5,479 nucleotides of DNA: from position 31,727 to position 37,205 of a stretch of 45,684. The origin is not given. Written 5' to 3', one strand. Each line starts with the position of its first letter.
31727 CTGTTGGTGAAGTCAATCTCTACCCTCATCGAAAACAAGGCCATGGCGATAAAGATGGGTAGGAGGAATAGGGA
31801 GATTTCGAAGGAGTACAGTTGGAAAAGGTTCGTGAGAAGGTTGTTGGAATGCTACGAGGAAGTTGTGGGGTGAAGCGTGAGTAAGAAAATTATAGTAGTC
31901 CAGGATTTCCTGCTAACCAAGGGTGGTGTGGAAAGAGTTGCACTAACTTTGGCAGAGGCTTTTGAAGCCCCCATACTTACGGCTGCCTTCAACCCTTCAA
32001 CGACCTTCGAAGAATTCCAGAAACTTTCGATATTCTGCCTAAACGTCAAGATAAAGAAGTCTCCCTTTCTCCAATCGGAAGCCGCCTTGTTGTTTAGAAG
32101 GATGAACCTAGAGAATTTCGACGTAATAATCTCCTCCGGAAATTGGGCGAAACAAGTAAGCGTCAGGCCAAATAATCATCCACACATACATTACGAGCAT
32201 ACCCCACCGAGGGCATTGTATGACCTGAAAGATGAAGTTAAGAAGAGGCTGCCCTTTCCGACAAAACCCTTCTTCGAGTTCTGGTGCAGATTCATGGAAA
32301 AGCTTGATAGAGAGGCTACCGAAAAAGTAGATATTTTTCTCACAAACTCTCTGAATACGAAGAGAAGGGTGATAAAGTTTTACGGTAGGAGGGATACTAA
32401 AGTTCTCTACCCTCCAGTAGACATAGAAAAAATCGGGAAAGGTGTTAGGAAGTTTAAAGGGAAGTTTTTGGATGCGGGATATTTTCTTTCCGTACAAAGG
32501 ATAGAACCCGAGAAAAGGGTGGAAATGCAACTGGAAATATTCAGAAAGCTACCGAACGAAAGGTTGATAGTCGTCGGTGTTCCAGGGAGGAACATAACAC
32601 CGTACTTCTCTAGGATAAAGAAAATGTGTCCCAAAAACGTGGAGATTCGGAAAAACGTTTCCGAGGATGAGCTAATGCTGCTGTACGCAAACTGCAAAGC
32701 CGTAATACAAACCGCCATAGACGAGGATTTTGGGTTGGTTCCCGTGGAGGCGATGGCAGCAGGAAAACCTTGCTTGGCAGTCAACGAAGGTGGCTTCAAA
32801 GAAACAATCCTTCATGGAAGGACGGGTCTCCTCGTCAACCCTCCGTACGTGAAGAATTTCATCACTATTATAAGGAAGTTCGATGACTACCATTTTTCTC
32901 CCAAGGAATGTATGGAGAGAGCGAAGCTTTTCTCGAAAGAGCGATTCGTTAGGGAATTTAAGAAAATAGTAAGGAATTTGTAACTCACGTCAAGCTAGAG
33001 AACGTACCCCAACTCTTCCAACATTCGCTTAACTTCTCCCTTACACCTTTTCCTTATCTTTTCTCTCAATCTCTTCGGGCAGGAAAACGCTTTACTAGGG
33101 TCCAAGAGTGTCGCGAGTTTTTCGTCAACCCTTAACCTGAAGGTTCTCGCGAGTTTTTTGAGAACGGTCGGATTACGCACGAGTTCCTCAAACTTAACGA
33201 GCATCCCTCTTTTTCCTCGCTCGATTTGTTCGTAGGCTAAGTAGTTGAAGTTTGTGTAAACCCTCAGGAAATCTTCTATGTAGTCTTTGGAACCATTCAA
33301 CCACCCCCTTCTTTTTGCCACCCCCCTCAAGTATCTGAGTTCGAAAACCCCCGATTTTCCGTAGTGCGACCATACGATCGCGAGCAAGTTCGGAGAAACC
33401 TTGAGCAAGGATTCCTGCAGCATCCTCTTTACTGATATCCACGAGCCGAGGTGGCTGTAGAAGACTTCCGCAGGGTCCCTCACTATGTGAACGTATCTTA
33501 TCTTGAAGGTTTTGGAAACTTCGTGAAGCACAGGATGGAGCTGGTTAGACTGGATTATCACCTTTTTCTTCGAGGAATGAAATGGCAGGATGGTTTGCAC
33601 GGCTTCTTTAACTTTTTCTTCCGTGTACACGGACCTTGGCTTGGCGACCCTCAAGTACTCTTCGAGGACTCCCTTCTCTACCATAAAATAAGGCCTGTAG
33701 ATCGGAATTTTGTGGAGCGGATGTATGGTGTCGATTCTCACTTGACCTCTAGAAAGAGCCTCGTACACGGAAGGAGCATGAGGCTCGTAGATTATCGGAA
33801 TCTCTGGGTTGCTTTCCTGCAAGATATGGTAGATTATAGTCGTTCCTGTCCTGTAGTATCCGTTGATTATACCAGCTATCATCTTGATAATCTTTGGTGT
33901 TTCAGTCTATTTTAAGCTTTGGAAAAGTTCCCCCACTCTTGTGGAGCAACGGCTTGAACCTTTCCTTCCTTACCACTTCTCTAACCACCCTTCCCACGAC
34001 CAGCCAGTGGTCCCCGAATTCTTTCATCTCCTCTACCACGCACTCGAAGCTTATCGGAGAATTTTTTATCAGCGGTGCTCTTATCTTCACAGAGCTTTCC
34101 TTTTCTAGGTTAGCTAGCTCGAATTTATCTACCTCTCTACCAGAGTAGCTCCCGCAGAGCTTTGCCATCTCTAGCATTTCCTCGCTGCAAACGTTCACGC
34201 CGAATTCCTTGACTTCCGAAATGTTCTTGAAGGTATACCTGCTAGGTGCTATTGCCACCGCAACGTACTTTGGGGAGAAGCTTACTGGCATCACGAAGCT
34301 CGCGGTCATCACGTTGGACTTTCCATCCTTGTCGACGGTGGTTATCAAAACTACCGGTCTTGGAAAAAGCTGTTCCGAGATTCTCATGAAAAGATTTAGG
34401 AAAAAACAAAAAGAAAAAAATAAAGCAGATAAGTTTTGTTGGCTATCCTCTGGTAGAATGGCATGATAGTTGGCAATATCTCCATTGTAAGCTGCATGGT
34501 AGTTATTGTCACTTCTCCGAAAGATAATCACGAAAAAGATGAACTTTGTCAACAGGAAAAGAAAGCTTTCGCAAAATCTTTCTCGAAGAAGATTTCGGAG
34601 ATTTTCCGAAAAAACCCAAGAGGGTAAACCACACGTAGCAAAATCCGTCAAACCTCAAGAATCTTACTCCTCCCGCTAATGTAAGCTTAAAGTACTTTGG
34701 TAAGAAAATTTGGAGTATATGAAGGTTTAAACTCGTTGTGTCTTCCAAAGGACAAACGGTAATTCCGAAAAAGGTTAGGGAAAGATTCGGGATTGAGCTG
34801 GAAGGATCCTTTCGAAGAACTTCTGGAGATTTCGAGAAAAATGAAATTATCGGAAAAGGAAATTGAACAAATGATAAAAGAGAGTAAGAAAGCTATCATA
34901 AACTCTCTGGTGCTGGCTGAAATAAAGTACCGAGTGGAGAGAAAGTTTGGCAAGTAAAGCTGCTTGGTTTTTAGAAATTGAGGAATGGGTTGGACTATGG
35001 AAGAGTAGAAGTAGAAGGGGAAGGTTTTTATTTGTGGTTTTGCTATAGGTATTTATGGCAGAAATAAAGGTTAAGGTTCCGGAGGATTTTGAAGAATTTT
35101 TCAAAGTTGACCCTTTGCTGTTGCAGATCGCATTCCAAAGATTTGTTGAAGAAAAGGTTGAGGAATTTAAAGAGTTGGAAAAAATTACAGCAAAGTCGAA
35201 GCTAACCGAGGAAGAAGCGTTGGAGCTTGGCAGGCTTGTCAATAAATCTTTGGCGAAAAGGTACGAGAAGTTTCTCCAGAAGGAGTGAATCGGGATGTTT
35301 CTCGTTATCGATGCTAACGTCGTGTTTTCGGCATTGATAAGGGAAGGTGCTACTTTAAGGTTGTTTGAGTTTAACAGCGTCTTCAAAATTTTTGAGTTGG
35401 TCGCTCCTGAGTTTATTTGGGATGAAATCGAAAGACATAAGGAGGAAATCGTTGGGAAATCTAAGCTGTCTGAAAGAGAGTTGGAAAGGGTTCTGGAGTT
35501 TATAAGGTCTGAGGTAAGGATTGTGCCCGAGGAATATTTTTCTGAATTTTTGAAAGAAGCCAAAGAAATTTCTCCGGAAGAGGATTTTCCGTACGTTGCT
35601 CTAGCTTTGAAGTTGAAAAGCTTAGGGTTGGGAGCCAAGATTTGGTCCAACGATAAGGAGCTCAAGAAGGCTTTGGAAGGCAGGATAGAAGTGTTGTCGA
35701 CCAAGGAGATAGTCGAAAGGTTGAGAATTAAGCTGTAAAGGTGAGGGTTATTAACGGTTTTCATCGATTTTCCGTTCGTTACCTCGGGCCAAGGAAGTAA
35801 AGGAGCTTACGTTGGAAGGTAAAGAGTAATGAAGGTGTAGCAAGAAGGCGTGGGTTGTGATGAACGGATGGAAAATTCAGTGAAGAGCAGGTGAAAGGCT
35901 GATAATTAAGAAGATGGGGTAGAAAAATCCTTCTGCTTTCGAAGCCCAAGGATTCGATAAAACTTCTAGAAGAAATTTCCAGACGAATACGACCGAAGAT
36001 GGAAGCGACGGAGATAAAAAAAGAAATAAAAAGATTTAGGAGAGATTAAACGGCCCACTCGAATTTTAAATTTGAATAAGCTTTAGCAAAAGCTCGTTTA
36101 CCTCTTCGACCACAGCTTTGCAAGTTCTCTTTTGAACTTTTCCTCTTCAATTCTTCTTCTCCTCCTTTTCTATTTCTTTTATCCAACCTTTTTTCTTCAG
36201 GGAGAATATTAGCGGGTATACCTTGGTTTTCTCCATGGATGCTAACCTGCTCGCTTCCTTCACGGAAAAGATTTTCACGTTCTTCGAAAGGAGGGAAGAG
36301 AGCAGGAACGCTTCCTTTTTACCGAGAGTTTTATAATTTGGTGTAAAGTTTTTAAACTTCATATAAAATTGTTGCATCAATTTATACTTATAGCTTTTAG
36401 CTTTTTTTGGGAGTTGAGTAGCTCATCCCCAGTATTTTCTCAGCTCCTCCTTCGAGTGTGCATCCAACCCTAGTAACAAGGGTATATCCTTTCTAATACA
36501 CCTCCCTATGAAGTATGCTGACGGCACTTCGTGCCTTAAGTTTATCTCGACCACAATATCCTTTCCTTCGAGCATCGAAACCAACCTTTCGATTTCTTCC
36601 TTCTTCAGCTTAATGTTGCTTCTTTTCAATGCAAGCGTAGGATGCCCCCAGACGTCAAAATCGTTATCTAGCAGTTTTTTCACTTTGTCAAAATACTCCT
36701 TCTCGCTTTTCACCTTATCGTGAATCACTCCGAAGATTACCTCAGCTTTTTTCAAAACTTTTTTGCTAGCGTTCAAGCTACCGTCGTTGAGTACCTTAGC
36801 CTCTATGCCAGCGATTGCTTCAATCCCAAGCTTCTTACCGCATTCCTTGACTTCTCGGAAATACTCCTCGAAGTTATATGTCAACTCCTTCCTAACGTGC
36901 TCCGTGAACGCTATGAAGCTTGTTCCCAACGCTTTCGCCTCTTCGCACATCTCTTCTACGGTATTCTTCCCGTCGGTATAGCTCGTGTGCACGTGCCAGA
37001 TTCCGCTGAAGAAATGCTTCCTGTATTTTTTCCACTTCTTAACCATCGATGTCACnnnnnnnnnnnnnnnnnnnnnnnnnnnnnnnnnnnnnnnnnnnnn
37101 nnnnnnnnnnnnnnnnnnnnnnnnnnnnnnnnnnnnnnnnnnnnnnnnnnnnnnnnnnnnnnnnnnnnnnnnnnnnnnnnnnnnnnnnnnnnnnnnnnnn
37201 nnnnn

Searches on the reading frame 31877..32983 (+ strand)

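Call 18: search_protein_families(library=pfam, max_evalue=0.001, proteins=[window:31877-32983:+])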
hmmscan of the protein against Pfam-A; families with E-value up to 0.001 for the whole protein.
window:31877-32983:+ (368 aa): 4 families
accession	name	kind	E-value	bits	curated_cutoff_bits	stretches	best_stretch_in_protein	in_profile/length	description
PF00534.26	Glycos_transf_1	-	3.8e-27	95.4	26.4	1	192-335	7-155/172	Glycosyl transferases group 1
PF13692.12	Glyco_trans_1_4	-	5.4e-17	62.8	27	1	203-332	4-136/142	Glycosyl transferases group 1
PF13439.12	Glyco_transf_4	-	1.5e-09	38.6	28.5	1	16-185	2-170/170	Glycosyltransferase Family 4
PF20706.3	GT4-conflict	-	2.2e-08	34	26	1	228-311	233-320/385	Family 4 Glycosyltransferase in conflict systems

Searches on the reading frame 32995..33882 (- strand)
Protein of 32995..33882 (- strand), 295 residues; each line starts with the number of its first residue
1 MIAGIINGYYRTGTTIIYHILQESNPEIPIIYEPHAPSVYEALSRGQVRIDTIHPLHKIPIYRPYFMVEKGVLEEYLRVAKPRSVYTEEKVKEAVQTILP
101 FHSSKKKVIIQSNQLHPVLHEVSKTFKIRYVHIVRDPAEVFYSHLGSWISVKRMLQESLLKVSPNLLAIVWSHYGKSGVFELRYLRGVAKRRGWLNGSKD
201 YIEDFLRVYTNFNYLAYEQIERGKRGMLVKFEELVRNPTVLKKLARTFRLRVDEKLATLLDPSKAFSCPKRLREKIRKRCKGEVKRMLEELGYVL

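Call 18: search_protein_families(library=pfam, max_evalue=0.001, proteins=[window:32995-33882:-])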
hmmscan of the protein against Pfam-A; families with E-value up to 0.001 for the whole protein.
window:32995-33882:- (295 aa): 2 families
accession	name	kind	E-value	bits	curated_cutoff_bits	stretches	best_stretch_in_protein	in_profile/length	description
PF00685.33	Sulfotransfer_1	-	7.7e-06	25.9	22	1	5-239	5-169/255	Sulfotransferase domain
PF13469.12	Sulfotransfer_3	-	5.8e-05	23.9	27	1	6-153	4-150/216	Sulfotransferase family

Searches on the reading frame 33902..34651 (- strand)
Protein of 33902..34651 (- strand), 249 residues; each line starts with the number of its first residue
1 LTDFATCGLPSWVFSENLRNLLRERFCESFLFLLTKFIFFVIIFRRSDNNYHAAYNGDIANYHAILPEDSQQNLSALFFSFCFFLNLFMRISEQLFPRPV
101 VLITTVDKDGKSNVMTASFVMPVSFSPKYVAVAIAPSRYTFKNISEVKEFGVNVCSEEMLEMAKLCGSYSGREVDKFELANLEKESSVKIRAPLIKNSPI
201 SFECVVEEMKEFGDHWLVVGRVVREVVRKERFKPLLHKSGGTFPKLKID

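Call 18: search_protein_families(library=pfam, max_evalue=0.001, proteins=[window:33902-34651:-])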
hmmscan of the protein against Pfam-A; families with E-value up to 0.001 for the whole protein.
window:33902-34651:- (249 aa): 1 family
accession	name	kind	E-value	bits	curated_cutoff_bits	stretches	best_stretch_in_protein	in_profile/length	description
PF01613.24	Flavin_Reduct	-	2.6e-39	135.2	27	1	96-241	4-148/153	Flavin reductase like domain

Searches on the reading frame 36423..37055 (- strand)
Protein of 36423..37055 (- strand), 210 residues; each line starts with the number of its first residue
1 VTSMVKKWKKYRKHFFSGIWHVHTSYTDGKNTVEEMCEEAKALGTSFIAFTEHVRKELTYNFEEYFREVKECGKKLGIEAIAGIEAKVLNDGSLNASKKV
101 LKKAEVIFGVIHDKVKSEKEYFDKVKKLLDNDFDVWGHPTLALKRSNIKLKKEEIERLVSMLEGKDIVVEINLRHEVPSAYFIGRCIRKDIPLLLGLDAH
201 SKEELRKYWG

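Call 19: search_protein_families(library=pfam, max_evalue=0.001, proteins=[window:36423-37055:-])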
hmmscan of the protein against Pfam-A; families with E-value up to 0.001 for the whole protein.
window:36423-37055:- (210 aa): 1 family
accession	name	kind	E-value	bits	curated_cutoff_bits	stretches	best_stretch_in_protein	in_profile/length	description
PF02811.25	PHP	-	6.4e-19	69.3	26.4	1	21-172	3-162/164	PHP domain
